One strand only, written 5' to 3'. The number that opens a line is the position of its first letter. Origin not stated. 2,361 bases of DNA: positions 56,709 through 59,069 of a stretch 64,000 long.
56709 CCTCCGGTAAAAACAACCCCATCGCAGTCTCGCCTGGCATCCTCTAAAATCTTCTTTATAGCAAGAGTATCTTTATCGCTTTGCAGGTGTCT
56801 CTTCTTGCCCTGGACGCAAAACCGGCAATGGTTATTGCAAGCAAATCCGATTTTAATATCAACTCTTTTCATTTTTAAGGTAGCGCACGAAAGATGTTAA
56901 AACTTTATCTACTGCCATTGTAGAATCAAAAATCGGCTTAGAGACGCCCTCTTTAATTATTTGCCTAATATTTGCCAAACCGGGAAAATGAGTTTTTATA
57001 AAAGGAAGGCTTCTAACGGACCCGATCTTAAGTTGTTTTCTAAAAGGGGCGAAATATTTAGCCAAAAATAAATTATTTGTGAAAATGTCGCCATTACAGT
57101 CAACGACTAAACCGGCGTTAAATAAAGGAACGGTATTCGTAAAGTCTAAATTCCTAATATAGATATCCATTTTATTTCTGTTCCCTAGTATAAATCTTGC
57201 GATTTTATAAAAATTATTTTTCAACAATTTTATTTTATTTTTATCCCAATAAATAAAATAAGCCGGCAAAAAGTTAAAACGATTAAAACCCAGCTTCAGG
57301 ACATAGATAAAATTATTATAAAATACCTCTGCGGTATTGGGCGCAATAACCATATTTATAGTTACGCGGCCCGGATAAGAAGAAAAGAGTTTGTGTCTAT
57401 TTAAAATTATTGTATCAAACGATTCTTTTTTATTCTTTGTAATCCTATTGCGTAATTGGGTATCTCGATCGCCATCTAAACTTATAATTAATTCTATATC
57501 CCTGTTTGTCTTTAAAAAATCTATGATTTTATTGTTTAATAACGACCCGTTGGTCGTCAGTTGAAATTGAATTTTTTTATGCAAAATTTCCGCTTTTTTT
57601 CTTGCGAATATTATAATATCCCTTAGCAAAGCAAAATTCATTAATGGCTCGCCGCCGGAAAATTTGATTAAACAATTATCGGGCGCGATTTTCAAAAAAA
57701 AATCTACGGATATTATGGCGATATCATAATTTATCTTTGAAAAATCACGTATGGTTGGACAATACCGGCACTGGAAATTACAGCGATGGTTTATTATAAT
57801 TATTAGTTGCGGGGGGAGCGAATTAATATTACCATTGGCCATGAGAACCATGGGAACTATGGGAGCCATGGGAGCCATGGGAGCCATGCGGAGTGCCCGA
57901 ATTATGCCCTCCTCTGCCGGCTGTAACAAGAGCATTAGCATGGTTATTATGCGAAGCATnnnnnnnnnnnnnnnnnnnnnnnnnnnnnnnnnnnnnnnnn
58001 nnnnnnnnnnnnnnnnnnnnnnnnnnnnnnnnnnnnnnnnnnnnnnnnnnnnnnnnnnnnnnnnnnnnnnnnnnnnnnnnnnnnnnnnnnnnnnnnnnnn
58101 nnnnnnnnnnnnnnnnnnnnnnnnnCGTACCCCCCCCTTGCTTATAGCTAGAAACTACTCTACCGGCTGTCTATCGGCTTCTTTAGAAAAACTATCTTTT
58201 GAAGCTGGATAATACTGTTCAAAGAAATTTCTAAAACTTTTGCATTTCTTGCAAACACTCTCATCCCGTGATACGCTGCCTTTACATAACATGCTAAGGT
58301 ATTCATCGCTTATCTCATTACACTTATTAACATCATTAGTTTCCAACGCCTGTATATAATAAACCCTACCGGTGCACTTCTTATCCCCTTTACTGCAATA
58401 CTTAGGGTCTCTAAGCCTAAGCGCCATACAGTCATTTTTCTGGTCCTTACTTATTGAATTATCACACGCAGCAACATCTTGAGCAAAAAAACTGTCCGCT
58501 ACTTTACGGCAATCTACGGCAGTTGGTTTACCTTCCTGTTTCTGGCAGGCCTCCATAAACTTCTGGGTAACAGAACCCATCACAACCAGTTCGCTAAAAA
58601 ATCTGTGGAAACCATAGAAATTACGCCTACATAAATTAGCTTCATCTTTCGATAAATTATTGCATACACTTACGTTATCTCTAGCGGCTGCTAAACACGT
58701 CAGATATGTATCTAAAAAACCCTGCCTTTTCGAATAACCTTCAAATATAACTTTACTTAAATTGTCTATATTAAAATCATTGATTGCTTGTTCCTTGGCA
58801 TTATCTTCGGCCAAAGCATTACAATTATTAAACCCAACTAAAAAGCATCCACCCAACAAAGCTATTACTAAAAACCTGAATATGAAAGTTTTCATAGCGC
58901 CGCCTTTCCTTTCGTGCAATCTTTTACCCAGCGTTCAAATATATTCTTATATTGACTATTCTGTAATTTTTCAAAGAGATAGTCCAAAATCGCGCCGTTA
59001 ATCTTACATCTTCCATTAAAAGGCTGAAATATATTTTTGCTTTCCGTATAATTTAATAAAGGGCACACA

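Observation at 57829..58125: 98-aa His-Xaa-Ser repeat precursor encoded by a 9-bp tandem DNA repeat, with a secretion-signal-like N-terminus and a frame-overlapped rSAM partner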

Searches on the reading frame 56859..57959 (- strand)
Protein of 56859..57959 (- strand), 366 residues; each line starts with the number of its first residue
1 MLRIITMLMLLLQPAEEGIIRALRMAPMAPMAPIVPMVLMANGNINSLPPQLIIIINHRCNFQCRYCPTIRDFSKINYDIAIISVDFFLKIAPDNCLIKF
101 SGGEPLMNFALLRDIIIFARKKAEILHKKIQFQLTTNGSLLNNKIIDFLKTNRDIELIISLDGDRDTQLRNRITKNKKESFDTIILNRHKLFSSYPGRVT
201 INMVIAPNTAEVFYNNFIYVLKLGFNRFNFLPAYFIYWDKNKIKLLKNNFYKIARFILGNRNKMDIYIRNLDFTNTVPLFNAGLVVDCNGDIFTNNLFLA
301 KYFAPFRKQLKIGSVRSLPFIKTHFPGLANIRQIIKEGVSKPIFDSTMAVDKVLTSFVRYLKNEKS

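Call 3: search_protein_families(library=ncbifam, proteins=[window:56859-57959:-], max_evalue=0.01)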
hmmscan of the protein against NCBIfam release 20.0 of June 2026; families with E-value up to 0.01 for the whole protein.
window:56859-57959:- (366 aa): 59 families (the best 25 are shown)
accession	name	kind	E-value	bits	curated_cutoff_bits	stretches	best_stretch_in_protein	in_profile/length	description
NF047865.1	rSAM_PapB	equivalog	1e-37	130.1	340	1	52-268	5-224/330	PapB family radical SAM/SPASM ranthipeptide maturase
TIGR04068.1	rSAM_ocin_clost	equivalog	3.6e-32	111.8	500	1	50-218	84-262/462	Cys-rich peptide radical SAM maturase CcpM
TIGR04064.1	rSAM_nif11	equivalog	1.7e-29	102.8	518.7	1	51-233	79-263/459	nif11-like peptide radical SAM maturase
TIGR03906.1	quino_hemo_SAM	equivalog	2.9e-29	102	453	1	51-232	95-283/467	quinohemoprotein amine dehydrogenase maturation protein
TIGR03974.1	rSAM_six_Cys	equivalog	3.7e-26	92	425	1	52-228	99-281/451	thioether cross-link-forming SCIFF peptide maturase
TIGR03978.1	rSAM_paired_1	equivalog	2.7e-23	82.5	370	1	49-192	82-228/466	His-Xaa-Ser system radical SAM maturase HxsB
TIGR04148.1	GG_samocin_CFB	equivalog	5.5e-23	81.8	300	1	51-197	18-176/411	radical SAM peptide maturase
NF040492.1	not_ScfB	exception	2.7e-21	76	855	1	53-248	98-298/450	ScfB-related radical SAM/SPASM orphan maturase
NF038170.1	lachnocin_rSAM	equivalog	3.3e-21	75.7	550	1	52-262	78-299/440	lachnocin radical SAM maturase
NF035951.1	rSAM_RumMC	equivalog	2.2e-19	69.5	720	1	51-233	113-301/510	RumMC family radical SAM sactipeptide maturase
TIGR04115.1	rSAM_Cxxx_rpt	equivalog_domain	2.8e-18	66.5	350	1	54-269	6-232/359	radical SAM peptide maturase, CXXX-repeat target family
TIGR04280.1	geopep_mat_rSAM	hypoth_equivalog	9.5e-16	57.8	400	1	44-190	78-229/428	geopeptide radical SAM maturase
TIGR03942.1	sulfatase_rSAM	equivalog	6e-14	51.9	349.45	1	57-219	8-173/363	anaerobic sulfatase maturase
NF038107.1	rSAM_NF038107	equivalog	9e-14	51.1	600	1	53-218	88-257/444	Cys-every-fifth radical SAM/SPASM peptide maturase CefB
NF041707.1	rSAM_YhhB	equivalog_domain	1.7e-13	50.2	445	1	54-191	6-152/369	cyclophane-forming radical SAM/SPASM peptide maturase YhhB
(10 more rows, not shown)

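Call 4: search_protein_families(library=pfam, proteins=[window:56859-57959:-], max_evalue=0.01)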
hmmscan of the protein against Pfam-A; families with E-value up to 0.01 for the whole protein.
window:56859-57959:- (366 aa): 2 families
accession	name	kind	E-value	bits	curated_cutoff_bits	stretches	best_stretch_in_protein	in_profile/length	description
PF04055.27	Radical_SAM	-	1.3e-12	48.7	29.5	1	54-207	1-152/166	Radical SAM superfamily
PF13353.11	Fer4_12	-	0.0013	19.4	22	1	58-170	13-122/137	4Fe-4S single cluster domain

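Call 32: find_related_loci(query=window:56859-57842:-, collection=genome_contigs, flank=6000)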
Query window:56859-57842:- (327 aa) in genome_contigs; peptide patterns used: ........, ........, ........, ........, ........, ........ (x = any residue, [..] = any of these).
113 stretches matched a pattern; 1 encode a relative of the query (tblastn E <= 1e-3); 1 distinct loci.
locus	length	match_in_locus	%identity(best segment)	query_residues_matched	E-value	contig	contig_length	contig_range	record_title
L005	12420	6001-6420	29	12-152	3e-14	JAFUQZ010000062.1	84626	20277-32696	MAG: Akkermansia sp. isolate RGIG4746 Roe_deer_Rectum.Co__c1449150, whole genome shotgun sequence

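Call 40: search_protein_families(library=padloc, proteins=[window:56859-57842:-], max_evalue=0.001)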
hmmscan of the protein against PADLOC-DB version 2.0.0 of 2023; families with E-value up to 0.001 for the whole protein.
window:56859-57842:- (327 aa): 2 families
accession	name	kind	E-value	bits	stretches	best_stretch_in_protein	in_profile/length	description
PDLC02903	pVip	-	1.7e-14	51.9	1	17-214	6-189/257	Viperins not associated with kinases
PDLC02904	pVip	-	4.5e-12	44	1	17-259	9-231/262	Viperins associated with kinases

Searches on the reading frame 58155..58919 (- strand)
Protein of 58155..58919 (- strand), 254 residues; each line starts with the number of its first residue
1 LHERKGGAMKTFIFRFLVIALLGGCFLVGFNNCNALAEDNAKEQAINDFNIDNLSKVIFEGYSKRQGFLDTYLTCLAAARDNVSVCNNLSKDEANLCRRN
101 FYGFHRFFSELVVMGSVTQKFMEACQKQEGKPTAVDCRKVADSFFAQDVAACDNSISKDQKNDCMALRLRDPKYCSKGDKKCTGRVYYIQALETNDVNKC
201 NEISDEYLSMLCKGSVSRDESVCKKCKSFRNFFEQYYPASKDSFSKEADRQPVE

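Call 3: search_protein_families(library=ncbifam, proteins=[window:58155-58919:-], max_evalue=0.01)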
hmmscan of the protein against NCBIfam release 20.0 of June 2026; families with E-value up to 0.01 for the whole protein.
window:58155-58919:- (254 aa): 0 families

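Call 4: search_protein_families(library=pfam, proteins=[window:58155-58919:-], max_evalue=0.01)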
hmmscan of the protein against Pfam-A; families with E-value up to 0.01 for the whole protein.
window:58155-58919:- (254 aa): 0 families

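Call 40: search_protein_families(library=padloc, proteins=[window:58155-58919:-], max_evalue=0.001)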
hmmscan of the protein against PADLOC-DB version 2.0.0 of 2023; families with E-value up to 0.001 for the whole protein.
window:58155-58919:- (254 aa): 0 families

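Call 54: find_homologous_proteins(query=window:58155-58919:-, max_evalue=0.001)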
Query window:58155-58919:- (254 aa): 1 proteins with E <= 0.001 among 341 candidates.
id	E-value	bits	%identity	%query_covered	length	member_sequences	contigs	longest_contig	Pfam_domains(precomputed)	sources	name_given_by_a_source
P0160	2.2e-145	501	89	97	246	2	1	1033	-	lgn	-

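Call 62: search_protein_representatives(protein=window:58155-58919:-)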
Query: 254 residues. Proteins with E-value up to 0.001 (for the whole library): 119; up to 1e-10: 76; up to 1e-30: 5. The best 119 are listed.
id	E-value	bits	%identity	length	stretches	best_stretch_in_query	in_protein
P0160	6.9e-146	500.6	89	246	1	9-254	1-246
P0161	9.3e-46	172.8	38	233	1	19-240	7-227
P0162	2.3e-45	171.5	41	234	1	23-238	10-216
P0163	6.1e-39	150.4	35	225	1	22-237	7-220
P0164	1.9e-31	125.9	32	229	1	21-240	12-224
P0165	6.3e-30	120.9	36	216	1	32-234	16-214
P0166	7.9e-29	117.3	33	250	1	24-239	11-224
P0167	1.0e-27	113.7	35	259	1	59-242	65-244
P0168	3.5e-27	111.9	32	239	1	18-238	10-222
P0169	3.2e-26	108.8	34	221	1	40-239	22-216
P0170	1.1e-25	107.1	36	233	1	60-235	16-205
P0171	6.2e-25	104.6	29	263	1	35-237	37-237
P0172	1.0e-24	103.9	29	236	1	35-239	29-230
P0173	7.9e-23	97.7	33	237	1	29-241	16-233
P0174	1.3e-22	97.0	32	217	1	30-236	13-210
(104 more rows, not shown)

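Call 72: predict_structure(alignment_id=A9)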
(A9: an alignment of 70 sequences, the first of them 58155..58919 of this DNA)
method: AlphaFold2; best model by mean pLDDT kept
length: 254 residues; sequences in the alignment: 70
mean_pLDDT: 92.1   pTM: 0.82
mean pLDDT of the five models: 92.1, 90.7, 89.9, 89.4, 88.7
residues with pLDDT >= 90: 200; 70-90: 44; 50-70: 10; < 50: 0
segments of 3 or more residues with pLDDT < 50: none
pLDDT, mean of each block of 10 residues (from residue 1): 59 82 81 85 95 93 91 98 96 96 95 95 94 96 97 95 97 97 98 98 97 98 97 94 85 74
secondary structure, 60 per line:
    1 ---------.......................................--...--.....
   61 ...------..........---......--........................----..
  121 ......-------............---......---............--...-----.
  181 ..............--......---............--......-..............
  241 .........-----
elements in order: H10-48 H56-63 H70-79 H83-88 H91-114 H119-126 H134-145 H149-154 H158-169 H180-194 H197-202 H206-217 H220-225 H227-249

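Call 74: fold_search(model_id=the predicted structure, library=pdb)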
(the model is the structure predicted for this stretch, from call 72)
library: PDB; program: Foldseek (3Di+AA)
matches with E <= 10: 98; with E <= 0.001: 0
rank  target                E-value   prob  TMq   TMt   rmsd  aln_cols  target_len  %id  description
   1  7wtt_w                1.5e+00  0.08  0.14  0.12  19.7       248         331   12  Cryo-EM structure of a human pre-40S ribosomal subunit - State RRP12-A1 (with CK1) (released 2022-10-19)
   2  7ezc_B                1.5e+00  0.06  0.12  0.09  21.1       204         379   14  Adenosine A2a receptor mutant-I92N (released 2022-04-13)
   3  2jsw_MODEL_1_A        1.7e+00  0.04  0.10  0.12  19.1       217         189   13  Solution Structure of the R13 Domain of Talin (released 2008-01-29)
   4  8oyy_A                1.8e+00  0.08  0.16  0.17  16.0       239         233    8  De novo designed soluble GPCR-like fold GLF_32 (released 2023-10-18)
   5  8s2p_AAA              2.1e+00  0.03  0.11  0.13  25.3       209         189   11  Crystal structure of Borrelia burgdorferi paralogous family 12 outer surface protein BBH37 (space group p21) (released 2025-03-05)
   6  1aep                  2.5e+00  0.06  0.14  0.18  17.1       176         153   14  MOLECULAR STRUCTURE OF AN APOLIPOPROTEIN DETERMINED AT 2.5-ANGSTROMS RESOLUTION (released 1994-01-31)
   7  9g9m_A                2.7e+00  0.04  0.10  0.07  18.4       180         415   12  Lipid III flippase WzxE with NB10 and NB7 nanobodies in outward-facing conformation - crystal 1 (released 2025-01-22)
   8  8rln                  3.0e+00  0.03  0.11  0.08  21.6       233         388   14  Crystal structure of human adenosine A2A receptor (construct A2A-PSB2-bRIL) complexed with the partial antagonist LUF583 (released 2024-06-19)
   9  6rsq_B                3.5e+00  0.07  0.15  0.20  14.4       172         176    9  Helical folded domain of mouse CAP1 (released 2019-11-27)
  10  3ccg                  3.5e+00  0.03  0.11  0.14  16.7       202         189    9  Crystal structure of predicted HD superfamily hydrolase involved in NAD metabolism (NP_347894.1) from Clostridium acetob (released 2008-03-11)
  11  8dk2_B                3.5e+00  0.03  0.10  0.08  30.5       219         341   14  CryoEM structure of Pseudomonas aeruginosa PA14 JetABC in an unclamped state trapped in ATP dependent dimeric form (released 2022-10-05)
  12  3l1b                  3.9e+00  0.03  0.14  0.16  21.4       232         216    9  Complex Structure of FXR Ligand-binding domain with a tetrahydroazepinoindole compound (released 2010-03-02)
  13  8wdt_A                3.9e+00  0.03  0.13  0.12  18.2       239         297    9  Crystal structure of the human adenosine A2A receptor in complex with photoresponsive ligand photoNECA(blue) (released 2024-01-17)
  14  3fh6_G                3.9e+00  0.02  0.10  0.10  21.7       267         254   13  Crystal structure of the resting state maltose transporter from E. coli (released 2009-03-03)
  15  8a6m_MODEL_1_A        4.0e+00  0.05  0.16  0.19  20.9       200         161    8  Phosphatidylserine-dependent synaptic vesicle membrane sculpting by synaptogyrin (released 2023-05-24)
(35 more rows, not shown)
